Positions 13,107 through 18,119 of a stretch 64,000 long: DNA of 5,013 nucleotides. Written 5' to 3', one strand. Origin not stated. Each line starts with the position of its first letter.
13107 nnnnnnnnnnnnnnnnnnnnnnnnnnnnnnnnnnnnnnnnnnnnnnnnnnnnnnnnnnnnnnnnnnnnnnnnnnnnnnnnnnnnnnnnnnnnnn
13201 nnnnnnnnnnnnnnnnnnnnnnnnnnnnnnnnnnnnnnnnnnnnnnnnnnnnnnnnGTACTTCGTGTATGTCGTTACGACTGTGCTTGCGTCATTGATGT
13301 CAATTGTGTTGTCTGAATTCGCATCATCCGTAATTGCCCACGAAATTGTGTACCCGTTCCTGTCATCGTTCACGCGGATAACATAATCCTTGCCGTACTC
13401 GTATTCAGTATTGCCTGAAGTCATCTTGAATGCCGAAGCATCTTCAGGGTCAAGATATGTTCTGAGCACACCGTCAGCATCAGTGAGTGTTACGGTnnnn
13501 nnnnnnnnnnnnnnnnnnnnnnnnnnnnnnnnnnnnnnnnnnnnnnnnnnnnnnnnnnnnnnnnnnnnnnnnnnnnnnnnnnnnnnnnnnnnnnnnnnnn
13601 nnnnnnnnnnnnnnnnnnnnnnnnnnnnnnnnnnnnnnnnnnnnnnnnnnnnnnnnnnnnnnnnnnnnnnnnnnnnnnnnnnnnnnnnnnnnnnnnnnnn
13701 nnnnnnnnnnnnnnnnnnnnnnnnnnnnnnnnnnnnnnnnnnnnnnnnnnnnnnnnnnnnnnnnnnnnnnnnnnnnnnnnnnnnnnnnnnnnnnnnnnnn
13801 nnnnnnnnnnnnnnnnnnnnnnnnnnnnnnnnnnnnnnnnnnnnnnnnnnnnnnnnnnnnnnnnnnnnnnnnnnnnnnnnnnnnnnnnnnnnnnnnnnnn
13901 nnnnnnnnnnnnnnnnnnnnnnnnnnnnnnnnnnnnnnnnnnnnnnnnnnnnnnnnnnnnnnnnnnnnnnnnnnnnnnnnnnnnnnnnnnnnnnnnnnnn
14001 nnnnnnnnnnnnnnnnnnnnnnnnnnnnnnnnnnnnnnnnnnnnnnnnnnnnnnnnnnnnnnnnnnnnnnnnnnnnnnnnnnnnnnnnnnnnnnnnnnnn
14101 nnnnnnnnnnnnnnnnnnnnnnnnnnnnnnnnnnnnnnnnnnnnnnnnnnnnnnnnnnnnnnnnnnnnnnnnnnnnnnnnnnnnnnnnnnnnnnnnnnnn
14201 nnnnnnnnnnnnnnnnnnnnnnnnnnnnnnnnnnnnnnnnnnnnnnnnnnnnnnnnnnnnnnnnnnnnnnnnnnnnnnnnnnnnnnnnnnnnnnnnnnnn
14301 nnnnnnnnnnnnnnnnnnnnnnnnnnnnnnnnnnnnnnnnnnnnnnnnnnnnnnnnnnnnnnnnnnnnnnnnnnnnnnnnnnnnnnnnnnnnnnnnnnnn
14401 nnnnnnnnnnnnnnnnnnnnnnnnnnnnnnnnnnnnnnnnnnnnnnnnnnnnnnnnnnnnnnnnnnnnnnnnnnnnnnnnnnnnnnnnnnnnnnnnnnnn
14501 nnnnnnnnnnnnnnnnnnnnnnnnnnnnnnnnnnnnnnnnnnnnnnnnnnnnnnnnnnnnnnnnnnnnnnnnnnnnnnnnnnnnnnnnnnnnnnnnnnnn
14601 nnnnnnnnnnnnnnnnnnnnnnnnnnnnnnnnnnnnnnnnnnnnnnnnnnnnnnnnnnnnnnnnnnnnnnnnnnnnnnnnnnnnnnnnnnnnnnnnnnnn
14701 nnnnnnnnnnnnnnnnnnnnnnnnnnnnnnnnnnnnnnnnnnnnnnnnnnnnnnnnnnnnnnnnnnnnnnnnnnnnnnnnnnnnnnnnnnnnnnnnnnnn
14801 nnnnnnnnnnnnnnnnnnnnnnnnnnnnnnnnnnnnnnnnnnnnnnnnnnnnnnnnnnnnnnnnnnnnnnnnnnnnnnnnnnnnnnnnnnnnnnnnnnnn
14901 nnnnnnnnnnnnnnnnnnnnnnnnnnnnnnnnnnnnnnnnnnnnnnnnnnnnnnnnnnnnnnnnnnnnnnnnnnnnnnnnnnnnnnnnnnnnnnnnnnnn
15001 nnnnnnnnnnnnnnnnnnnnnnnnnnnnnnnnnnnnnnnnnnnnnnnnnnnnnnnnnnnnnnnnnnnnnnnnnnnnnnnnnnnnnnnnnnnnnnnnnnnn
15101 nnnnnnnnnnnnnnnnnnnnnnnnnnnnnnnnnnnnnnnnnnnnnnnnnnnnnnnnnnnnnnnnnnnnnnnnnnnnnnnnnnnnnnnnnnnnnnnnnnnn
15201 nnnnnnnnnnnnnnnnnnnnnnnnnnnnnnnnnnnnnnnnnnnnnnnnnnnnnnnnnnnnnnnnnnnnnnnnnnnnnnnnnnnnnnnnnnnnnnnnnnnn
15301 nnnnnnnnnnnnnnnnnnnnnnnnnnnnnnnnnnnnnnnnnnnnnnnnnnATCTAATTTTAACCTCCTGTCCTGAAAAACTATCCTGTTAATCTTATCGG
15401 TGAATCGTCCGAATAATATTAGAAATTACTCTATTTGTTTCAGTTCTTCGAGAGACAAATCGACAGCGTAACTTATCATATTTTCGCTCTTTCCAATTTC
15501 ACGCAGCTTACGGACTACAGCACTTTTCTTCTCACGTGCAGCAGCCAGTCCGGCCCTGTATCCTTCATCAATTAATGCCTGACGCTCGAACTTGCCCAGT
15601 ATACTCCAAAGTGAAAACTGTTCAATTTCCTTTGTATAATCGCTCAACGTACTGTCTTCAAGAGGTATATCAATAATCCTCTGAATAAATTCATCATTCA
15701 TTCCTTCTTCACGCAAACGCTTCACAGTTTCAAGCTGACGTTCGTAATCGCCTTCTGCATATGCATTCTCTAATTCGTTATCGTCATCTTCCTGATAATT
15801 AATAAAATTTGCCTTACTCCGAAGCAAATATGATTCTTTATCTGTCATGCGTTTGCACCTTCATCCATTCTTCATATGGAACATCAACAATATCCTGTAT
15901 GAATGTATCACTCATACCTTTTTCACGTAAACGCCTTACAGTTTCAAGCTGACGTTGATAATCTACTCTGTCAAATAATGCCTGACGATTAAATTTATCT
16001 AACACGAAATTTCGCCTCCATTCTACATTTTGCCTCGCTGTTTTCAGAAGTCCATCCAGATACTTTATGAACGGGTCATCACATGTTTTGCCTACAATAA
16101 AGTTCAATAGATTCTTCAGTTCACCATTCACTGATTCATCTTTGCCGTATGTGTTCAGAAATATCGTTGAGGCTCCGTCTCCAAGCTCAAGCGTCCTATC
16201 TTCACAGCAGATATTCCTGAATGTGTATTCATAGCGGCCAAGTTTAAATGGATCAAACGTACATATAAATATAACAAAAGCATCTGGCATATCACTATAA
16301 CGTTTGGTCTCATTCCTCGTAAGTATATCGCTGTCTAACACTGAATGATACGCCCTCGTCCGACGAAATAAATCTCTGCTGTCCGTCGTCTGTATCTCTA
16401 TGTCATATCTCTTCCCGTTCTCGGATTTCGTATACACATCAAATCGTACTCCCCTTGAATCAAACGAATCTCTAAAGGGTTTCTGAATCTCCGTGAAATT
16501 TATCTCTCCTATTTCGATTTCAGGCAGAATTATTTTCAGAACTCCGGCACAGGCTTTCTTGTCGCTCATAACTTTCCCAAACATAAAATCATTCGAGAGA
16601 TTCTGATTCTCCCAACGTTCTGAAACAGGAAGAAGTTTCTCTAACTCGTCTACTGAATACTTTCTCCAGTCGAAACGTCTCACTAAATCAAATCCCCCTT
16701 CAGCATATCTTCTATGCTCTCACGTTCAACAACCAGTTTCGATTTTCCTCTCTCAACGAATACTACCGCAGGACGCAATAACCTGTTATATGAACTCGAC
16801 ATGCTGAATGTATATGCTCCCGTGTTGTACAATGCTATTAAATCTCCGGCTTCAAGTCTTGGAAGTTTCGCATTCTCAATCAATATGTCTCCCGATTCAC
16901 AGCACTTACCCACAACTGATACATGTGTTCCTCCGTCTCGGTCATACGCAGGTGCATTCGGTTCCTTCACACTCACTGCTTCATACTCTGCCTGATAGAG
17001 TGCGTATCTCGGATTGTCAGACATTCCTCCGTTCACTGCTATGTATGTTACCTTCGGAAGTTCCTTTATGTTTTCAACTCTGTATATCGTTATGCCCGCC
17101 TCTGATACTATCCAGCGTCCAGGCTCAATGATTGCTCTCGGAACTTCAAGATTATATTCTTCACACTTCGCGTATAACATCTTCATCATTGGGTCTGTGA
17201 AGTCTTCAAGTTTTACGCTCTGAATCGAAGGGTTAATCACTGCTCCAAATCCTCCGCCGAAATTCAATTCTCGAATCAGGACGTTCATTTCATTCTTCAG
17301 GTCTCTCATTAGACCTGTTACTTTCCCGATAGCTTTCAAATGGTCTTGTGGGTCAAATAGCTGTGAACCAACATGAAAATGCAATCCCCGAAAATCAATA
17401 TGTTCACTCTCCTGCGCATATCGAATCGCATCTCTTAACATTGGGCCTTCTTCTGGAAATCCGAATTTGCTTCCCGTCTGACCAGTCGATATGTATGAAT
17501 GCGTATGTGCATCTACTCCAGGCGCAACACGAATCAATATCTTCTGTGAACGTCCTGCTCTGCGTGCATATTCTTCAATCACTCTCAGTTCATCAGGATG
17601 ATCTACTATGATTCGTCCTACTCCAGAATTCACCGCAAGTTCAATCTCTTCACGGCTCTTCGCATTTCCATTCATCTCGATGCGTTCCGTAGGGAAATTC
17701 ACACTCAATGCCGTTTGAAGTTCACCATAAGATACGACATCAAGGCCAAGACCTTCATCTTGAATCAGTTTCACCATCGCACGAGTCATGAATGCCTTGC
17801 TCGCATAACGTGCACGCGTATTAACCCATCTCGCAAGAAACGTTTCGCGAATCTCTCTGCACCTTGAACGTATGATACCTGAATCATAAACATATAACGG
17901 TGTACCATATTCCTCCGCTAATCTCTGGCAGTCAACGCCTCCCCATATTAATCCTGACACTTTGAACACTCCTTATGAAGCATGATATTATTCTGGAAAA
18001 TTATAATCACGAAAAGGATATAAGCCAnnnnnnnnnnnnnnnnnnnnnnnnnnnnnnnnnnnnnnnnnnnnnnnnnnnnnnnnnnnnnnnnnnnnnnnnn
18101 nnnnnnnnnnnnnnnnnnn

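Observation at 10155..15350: Giant 1731-aa FliD flagellar cap with at least 10 copies of an unassigned repeat module and a Thr-Asp microrepeat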

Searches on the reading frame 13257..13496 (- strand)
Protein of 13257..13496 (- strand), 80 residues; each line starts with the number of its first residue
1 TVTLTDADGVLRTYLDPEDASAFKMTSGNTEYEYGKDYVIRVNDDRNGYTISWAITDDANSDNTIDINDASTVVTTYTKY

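Call 48: search_solved_structures(query=A2, max_evalue=10)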
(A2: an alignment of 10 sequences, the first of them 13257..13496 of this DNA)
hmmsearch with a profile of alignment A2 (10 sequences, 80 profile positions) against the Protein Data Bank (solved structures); distinct sequences matched with E-value up to 10: 5.
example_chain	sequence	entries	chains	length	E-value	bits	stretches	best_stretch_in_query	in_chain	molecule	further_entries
4igb_D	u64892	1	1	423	0.00069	22.7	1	13-75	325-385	LPXTG cell wall surface protein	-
4igb_A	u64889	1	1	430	0.00073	22.6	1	13-75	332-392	LPXTG cell wall surface protein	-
4igb_B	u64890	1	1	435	0.00075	22.6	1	13-75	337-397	LPXTG cell wall surface protein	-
4igb_C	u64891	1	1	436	0.00075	22.6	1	13-75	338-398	LPXTG cell wall surface protein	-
7woi_A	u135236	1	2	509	1.4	12.1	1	24-56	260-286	Spa2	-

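Call 49: search_protein_families(library=pfam, alignment_id=A2, max_evalue=10)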
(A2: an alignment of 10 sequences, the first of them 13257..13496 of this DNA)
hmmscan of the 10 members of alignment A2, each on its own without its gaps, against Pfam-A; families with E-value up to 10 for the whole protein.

A. member 1, window:13257-13496:- (80 aa): 0 families

B. families by the number of members that match (of 10 scanned): 2 families
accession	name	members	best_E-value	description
PF20623.4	Sgo0707_N2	1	0.06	Sgo0707 N2 domain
PF07129.17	DUF1381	1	0.31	Protein of unknown function (DUF1381)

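Call 50: search_solved_structures(query=A2, max_evalue=0.01, show_alignments=1)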
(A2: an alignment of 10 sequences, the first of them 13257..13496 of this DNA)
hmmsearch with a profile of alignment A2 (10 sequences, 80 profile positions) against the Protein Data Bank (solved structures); distinct sequences matched with E-value up to 0.01: 4.
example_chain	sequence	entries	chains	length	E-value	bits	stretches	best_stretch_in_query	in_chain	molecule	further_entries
4igb_D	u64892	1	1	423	0.00069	22.7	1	13-75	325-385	LPXTG cell wall surface protein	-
4igb_A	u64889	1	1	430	0.00073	22.6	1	13-75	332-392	LPXTG cell wall surface protein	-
4igb_B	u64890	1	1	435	0.00075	22.6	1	13-75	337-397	LPXTG cell wall surface protein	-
4igb_C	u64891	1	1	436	0.00075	22.6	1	13-75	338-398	LPXTG cell wall surface protein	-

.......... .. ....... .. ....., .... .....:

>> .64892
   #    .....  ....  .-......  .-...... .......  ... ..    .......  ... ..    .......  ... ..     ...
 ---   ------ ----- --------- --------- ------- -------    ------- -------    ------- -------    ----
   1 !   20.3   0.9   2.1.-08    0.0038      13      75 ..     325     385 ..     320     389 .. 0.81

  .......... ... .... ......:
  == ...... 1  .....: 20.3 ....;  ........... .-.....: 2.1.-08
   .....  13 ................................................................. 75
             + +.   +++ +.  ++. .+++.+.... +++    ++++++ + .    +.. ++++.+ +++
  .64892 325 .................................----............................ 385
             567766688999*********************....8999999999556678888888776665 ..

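Call 68: search_protein_representatives(alignment_id=A2)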
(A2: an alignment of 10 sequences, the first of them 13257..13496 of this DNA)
Query: 10 sequences, 80 profile positions. Proteins with E-value up to 0.001 (for the whole library): 374; up to 1e-10: 70; up to 1e-30: 15. The best 150 are listed.
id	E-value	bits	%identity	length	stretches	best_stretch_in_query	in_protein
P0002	3.9e-89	308.7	-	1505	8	4-79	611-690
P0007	3.4e-70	248.0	-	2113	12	3-68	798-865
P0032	2.4e-64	229.3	-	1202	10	3-75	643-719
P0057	4.6e-57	205.9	-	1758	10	3-74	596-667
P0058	1.0e-54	198.5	-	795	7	8-56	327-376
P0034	1.2e-53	195.0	-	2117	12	8-71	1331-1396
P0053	2.1e-53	194.2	-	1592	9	2-56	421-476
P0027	2.3e-51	187.7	-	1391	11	3-66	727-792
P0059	1.1e-50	185.5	-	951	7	3-69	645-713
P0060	1.4e-46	172.3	-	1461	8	4-56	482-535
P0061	8.0e-43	160.3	-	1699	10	13-74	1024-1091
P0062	8.4e-41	153.8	-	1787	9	17-72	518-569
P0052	2.1e-39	149.3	-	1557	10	7-78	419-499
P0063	7.6e-38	144.4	-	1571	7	5-77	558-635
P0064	1.2e-34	134.1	-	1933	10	12-71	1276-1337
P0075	1.5e-19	85.7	-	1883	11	26-79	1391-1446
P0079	1.3e-18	82.7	-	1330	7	11-73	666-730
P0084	2.3e-17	78.7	-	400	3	11-66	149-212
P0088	2.4e-16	75.4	-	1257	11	23-51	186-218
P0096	4.0e-13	65.2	-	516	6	22-52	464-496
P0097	6.2e-13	64.5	-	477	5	5-68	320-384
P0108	8.8e-12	60.8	-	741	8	5-72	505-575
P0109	1.3e-11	60.3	-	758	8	23-73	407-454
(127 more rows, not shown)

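Call 70: search_protein_families(library=pfam, proteins=[P0064, P0075, P0079, P0108, P0109, P0096, P0097, P0084, P0088], max_evalue=0.001)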
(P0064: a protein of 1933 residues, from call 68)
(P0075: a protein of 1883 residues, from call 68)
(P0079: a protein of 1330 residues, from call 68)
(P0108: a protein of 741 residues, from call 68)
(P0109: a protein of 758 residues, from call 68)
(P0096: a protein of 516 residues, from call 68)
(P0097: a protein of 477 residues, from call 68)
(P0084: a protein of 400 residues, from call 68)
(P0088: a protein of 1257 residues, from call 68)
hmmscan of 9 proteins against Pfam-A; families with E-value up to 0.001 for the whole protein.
P0064 (1933 aa): 4 families
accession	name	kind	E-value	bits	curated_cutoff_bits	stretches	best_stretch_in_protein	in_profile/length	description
PF18676.6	MBG_2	-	2.2e-180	586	25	11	1652-1727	1-72/72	MBG domain (YGX type)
PF09116.15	gp45-slide_C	-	3.6e-07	30.7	25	0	1598-1662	25-83/105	gp45 sliding clamp, C terminal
PF25020.1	TTR_TEN1-4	-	1.6e-05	25.1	27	0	1694-1720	34-60/86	Teneurin TTR-like domain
PF03442.20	CBM_X2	-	0.00019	21.9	28.9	0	1600-1618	31-49/83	Carbohydrate binding domain X2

P0075 (1883 aa): 6 families
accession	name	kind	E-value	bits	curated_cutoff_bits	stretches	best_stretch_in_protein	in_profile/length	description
PF07538.16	ChW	-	2.9e-89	293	22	6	1684-1717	1-34/35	Clostridial hydrophobic W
PF01841.26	Transglut_core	-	1.6e-15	57.7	23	2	220-309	12-107/108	Transglutaminase-like superfamily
PF20623.4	Sgo0707_N2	-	4.4e-15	55.8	27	0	869-915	59-105/141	Sgo0707 N2 domain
PF18040.7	BPA_C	-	2.2e-09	37.7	26.2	0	1510-1555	7-50/95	beta porphyranase A C-terminal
PF03442.20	CBM_X2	-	4.5e-08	33.5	28.9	0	912-967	6-48/83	Carbohydrate binding domain X2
PF23904.1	DUF7246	-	0.00017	22.4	27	0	1148-1185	7-44/101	Domain of unknown function (DUF7246)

P0079 (1330 aa): 1 family
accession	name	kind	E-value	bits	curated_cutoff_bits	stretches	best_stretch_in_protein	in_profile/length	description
PF04969.22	CS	-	4.7e-07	31.1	21.3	0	943-975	11-42/78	CS domain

P0108 (741 aa): 7 families
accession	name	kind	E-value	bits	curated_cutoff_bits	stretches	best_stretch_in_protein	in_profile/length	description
PF20623.4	Sgo0707_N2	-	1.7e-10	41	27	0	73-134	57-114/141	Sgo0707 N2 domain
PF18887.5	MBG_3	-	3.3e-10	40.4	25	0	54-126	1-72/72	MBG domain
PF13954.11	PapC_N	-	1.3e-07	32.1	27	0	242-301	21-73/146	PapC N-terminal domain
PF20251.4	Big_14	-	1.4e-05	25.5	27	0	354-396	4-46/104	Bacterial Ig-like domain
PF00197.24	Kunitz_legume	-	1.9e-05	25.1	25.9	0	525-651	1-129/176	Trypsin and protease inhibitor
PF03442.20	CBM_X2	-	2.4e-05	24.7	28.9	0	294-331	25-62/83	Carbohydrate binding domain X2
PF03922.20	OmpW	-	0.0002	21.8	24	0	442-492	124-175/195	OmpW family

P0109 (758 aa): 7 families
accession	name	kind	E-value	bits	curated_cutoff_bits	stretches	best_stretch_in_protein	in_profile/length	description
PF03442.20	CBM_X2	-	6.9e-165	536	28.9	8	276-362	1-82/83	Carbohydrate binding domain X2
PF20623.4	Sgo0707_N2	-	3.5e-27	95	27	0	314-352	64-105/141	Sgo0707 N2 domain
PF11578.13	DUF3237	-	1e-12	48.4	24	0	199-242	32-71/149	Protein of unknown function (DUF3237)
PF02933.23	CDC48_2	-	7.5e-11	42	22.4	0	53-81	26-50/64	Cell division protein 48 (CDC48), domain 2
PF13149.12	Mfa_like_1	-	1.7e-07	32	27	0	448-573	124-243/246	Fimbrillin-like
PF16845.11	SQAPI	-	2.8e-07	31.2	31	0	207-227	29-49/83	Aspartic acid proteinase inhibitor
PF14524.12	Wzt_C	-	0.00016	22.2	30.4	0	122-167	22-65/143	Wzt C-terminal domain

P0096 (516 aa): 5 families
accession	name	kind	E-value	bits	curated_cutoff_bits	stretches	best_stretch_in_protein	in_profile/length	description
PF20623.4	Sgo0707_N2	-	1.7e-09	37.7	27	0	134-159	57-82/141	Sgo0707 N2 domain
PF16829.10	ATR13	-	0.00021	22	25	0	125-185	19-77/101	Avirulence protein ATR13, RxLR effector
PF25788.1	Ig_Rha78A_N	-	0.00027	21.6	27.4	0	47-80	54-88/105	Rha78A-like, N-terminal immunoglobulin domain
PF11976.14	Rad60-SLD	-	0.00055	20.1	23.8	0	301-317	36-54/72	Ubiquitin-2 like Rad60 SUMO-like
PF03442.20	CBM_X2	-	0.00076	20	28.9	0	56-73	32-49/83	Carbohydrate binding domain X2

P0097 (477 aa): 0 families

P0084 (400 aa): 0 families

P0088 (1257 aa): 2 families
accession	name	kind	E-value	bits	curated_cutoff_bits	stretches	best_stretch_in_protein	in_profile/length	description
PF04122.17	CW_binding_2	-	3.8e-36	123.9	24.9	3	1047-1138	2-72/73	Cell wall binding domain 2 (CWB2)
PF03442.20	CBM_X2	-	5.6e-05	23.6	28.9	0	93-129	15-48/83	Carbohydrate binding domain X2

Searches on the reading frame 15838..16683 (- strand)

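Call 6: search_protein_families(library=pfam, proteins=[window:15838-16683:-], max_evalue=0.001)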
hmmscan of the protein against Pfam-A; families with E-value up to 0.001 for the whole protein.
window:15838-16683:- (281 aa): 1 family
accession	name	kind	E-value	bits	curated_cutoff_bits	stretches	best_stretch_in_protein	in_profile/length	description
PF12784.13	PDDEXK_2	-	3.2e-09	37.3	27.4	1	33-147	5-121/229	PD-(D/E)XK nuclease family transposase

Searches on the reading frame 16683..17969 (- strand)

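Call 6: search_protein_families(library=pfam, proteins=[window:16683-17969:-], max_evalue=0.001)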
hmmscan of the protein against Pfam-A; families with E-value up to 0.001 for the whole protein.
window:16683-17969:- (428 aa): 2 families
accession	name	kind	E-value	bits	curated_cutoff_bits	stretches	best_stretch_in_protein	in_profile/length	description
PF02784.22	Orn_Arg_deC_N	-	3.2e-54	184.3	23.4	1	33-289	4-247/247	Pyridoxal-dependent decarboxylase, pyridoxal binding domain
PF00278.28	Orn_DAP_Arg_deC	-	3.4e-18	66.1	23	1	26-384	2-95/95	Pyridoxal-dependent decarboxylase, C-terminal sheet domain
